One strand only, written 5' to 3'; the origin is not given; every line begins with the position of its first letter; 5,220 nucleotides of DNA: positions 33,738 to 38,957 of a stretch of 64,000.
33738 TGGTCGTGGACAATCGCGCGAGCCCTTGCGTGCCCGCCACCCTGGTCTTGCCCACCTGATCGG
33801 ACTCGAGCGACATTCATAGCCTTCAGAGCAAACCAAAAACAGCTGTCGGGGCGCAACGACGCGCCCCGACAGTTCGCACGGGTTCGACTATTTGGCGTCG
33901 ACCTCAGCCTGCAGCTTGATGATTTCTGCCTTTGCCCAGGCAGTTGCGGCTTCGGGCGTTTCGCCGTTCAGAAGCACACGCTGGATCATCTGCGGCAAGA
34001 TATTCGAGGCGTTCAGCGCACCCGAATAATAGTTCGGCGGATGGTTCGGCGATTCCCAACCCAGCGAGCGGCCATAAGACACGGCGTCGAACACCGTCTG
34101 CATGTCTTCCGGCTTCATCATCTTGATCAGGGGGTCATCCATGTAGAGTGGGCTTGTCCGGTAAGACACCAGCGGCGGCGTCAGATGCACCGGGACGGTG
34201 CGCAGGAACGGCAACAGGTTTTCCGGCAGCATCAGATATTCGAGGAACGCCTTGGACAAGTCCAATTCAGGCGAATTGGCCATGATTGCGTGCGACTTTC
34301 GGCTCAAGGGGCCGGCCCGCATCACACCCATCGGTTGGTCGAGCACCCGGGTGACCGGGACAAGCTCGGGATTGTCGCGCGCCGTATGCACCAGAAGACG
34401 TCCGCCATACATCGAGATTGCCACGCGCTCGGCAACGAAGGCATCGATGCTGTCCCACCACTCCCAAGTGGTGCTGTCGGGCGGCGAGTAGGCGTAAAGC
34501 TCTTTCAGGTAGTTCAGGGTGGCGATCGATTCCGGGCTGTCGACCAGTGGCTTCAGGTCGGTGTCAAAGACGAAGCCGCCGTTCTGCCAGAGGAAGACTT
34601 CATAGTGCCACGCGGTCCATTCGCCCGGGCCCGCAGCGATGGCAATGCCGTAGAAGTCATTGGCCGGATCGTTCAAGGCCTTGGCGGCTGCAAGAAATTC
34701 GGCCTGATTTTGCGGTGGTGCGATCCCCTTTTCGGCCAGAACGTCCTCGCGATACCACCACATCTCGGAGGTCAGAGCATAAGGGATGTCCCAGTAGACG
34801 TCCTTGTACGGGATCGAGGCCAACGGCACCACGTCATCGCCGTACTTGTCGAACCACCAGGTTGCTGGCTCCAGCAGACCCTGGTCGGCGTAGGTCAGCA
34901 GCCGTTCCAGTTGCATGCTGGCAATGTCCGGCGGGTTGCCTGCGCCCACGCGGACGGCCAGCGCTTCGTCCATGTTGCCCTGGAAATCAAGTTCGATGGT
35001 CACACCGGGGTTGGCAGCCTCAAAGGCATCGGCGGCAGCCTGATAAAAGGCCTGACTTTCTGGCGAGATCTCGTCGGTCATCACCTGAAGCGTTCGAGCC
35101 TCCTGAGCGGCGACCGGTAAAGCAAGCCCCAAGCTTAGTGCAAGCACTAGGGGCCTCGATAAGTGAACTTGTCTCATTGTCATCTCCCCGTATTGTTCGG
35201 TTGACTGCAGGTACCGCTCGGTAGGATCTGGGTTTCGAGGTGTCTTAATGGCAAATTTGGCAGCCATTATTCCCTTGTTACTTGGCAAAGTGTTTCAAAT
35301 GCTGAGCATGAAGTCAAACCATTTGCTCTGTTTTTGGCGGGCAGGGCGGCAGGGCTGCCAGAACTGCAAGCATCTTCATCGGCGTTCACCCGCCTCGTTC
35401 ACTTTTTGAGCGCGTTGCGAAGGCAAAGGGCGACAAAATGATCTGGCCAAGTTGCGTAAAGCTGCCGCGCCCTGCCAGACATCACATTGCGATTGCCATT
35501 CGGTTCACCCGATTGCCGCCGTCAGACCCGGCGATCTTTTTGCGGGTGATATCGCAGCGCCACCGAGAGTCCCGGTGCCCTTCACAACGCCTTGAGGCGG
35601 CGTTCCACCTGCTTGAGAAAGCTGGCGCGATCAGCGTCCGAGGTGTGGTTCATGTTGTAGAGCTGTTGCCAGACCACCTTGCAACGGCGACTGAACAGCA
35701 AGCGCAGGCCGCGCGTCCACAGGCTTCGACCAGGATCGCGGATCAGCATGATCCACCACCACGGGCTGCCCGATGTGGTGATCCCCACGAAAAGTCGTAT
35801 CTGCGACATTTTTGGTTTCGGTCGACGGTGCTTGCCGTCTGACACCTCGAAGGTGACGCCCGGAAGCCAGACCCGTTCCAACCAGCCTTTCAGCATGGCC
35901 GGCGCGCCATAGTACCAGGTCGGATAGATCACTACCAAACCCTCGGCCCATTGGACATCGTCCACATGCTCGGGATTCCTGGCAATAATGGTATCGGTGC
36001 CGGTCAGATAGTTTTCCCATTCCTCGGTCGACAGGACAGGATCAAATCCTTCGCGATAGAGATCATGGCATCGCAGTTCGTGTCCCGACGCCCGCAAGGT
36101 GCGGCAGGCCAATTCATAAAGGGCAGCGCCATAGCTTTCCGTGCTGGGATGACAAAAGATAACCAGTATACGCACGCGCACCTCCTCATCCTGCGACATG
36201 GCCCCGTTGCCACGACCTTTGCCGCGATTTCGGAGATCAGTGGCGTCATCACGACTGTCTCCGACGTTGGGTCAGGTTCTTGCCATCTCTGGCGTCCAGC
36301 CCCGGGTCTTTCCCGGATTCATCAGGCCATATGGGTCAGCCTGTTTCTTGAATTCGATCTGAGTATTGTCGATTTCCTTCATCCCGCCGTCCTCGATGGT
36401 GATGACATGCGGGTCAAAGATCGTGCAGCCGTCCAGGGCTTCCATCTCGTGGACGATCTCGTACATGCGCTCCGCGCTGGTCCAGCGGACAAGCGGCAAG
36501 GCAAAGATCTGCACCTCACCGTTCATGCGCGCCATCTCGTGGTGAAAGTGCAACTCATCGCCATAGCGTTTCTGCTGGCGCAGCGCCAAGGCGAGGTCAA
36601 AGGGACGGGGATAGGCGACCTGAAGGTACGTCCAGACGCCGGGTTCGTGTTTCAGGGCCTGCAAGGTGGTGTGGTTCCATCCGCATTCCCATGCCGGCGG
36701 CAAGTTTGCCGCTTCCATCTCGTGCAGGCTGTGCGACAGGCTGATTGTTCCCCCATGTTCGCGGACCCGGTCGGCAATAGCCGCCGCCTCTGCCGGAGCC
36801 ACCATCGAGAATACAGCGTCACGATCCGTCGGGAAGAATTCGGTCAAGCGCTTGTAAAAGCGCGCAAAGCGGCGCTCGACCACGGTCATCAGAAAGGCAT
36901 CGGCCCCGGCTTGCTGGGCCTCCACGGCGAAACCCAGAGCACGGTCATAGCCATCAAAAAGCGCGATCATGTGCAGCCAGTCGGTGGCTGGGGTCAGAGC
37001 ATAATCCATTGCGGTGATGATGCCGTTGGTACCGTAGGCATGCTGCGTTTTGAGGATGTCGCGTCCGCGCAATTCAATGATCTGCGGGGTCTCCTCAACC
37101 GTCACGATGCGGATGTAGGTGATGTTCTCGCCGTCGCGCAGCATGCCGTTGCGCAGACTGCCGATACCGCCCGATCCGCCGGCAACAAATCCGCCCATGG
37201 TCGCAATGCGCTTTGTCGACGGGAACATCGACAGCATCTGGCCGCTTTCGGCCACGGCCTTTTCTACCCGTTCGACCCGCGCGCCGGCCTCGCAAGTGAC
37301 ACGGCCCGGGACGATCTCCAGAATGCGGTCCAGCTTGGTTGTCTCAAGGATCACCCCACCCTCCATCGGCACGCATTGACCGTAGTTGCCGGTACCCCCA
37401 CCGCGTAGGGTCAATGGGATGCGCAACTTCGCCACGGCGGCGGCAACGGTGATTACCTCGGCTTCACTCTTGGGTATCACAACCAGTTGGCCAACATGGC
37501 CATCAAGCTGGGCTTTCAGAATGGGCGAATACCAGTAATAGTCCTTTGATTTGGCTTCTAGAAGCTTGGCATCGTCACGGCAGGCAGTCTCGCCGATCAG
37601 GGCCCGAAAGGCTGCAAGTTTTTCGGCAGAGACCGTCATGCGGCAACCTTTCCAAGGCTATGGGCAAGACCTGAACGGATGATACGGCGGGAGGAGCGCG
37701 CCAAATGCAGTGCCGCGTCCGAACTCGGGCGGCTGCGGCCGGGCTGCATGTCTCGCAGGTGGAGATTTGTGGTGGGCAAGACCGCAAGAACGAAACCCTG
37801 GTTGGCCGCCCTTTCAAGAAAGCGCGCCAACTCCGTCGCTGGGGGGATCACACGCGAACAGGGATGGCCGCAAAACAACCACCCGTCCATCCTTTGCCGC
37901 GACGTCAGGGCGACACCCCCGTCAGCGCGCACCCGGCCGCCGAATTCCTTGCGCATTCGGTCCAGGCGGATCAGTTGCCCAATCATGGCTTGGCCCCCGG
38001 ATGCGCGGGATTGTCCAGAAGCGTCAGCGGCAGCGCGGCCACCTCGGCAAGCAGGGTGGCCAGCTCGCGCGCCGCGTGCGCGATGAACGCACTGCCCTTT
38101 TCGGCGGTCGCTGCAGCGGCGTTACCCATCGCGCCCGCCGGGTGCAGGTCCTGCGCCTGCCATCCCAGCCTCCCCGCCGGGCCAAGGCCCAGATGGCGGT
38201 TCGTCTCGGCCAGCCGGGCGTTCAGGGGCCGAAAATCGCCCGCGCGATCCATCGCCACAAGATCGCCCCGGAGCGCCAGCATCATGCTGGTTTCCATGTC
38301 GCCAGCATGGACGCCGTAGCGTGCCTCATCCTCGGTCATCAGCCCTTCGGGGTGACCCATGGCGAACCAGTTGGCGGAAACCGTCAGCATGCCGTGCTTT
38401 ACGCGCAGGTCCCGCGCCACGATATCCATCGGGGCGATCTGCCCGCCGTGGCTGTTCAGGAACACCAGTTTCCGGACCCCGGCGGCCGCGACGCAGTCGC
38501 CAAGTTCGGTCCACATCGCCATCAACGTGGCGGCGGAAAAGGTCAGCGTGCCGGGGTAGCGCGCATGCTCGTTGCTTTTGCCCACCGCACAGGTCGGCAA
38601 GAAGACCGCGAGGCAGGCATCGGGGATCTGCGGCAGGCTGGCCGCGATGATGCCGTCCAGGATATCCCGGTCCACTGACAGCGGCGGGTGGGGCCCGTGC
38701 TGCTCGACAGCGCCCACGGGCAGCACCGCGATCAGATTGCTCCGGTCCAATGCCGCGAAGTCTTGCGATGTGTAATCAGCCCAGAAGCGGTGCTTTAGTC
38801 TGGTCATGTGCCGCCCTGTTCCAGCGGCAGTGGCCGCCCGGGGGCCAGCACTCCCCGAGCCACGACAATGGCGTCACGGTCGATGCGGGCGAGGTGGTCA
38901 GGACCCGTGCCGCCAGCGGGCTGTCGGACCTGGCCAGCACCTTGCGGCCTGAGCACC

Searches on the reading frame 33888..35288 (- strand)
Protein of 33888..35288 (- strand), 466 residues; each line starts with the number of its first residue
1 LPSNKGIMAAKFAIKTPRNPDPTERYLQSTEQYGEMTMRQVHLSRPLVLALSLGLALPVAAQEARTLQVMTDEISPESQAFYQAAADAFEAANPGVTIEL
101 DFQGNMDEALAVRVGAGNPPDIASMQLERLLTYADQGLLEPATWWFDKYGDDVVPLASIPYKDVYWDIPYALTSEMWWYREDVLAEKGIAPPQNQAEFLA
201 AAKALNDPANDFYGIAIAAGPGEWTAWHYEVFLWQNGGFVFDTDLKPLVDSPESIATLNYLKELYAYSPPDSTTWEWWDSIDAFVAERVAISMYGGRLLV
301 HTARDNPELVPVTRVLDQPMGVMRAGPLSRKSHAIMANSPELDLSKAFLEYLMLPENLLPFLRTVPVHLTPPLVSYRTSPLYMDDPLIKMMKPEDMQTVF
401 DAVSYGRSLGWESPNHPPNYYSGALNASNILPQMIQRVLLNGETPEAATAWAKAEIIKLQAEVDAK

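Call 63: search_protein_families(library=pfam, proteins=[window:33888-35288:-], max_evalue=0.0001)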
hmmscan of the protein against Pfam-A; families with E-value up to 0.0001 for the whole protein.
window:33888-35288:- (466 aa): 1 family
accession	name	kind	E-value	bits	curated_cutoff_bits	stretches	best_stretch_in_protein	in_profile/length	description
PF01547.30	SBP_bac_1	-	8.7e-31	108.5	26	1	79-357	7-305/307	Bacterial extracellular solute-binding protein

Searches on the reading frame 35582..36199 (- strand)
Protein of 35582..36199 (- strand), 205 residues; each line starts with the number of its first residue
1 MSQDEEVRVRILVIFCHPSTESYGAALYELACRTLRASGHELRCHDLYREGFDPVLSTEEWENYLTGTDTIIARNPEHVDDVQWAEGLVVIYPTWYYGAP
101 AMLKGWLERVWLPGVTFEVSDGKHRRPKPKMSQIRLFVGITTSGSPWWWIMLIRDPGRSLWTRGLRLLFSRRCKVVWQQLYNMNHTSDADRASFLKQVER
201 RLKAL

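Call 63: search_protein_families(library=pfam, proteins=[window:35582-36199:-], max_evalue=0.0001)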
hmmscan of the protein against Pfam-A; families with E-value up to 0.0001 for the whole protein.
window:35582-36199:- (205 aa): 2 families
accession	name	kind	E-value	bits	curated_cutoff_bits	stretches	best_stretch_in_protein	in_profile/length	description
PF02525.22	Flavodoxin_2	-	1.5e-26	93.8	27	1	10-144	2-136/198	Flavodoxin-like fold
PF03358.20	FMN_red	-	4.3e-09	36.5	24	1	10-110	2-96/152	NADPH-dependent FMN reductase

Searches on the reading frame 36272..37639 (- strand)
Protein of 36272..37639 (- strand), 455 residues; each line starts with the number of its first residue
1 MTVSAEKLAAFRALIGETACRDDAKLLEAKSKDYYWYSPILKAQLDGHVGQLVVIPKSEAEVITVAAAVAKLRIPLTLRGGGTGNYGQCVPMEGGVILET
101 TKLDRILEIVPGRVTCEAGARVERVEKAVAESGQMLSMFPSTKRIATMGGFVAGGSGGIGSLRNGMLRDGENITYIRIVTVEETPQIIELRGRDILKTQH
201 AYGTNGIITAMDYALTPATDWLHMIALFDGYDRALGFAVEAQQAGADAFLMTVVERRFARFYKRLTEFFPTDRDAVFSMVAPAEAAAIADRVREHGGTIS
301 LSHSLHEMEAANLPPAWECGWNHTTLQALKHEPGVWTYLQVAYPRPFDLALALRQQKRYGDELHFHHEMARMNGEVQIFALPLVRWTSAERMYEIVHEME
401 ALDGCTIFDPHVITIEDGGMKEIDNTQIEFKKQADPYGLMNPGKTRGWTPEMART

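Call 63: search_protein_families(library=pfam, proteins=[window:36272-37639:-], max_evalue=0.0001)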
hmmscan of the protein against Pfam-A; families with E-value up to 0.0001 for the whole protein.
window:36272-37639:- (455 aa): 1 family
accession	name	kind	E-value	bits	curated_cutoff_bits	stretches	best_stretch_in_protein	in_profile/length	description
PF01565.28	FAD_binding_4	-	1e-26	93.8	26.4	1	51-181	2-131/139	FAD binding domain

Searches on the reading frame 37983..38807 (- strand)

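Call 63: search_protein_families(library=pfam, proteins=[window:37983-38807:-], max_evalue=0.0001)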
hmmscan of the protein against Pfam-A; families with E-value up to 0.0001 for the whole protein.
window:37983-38807:- (274 aa): 1 family
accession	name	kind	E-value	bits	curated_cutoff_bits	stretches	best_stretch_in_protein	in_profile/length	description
PF02633.19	Creatininase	-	2.9e-68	230.3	31.3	1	11-253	2-238/238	Creatinine amidohydrolase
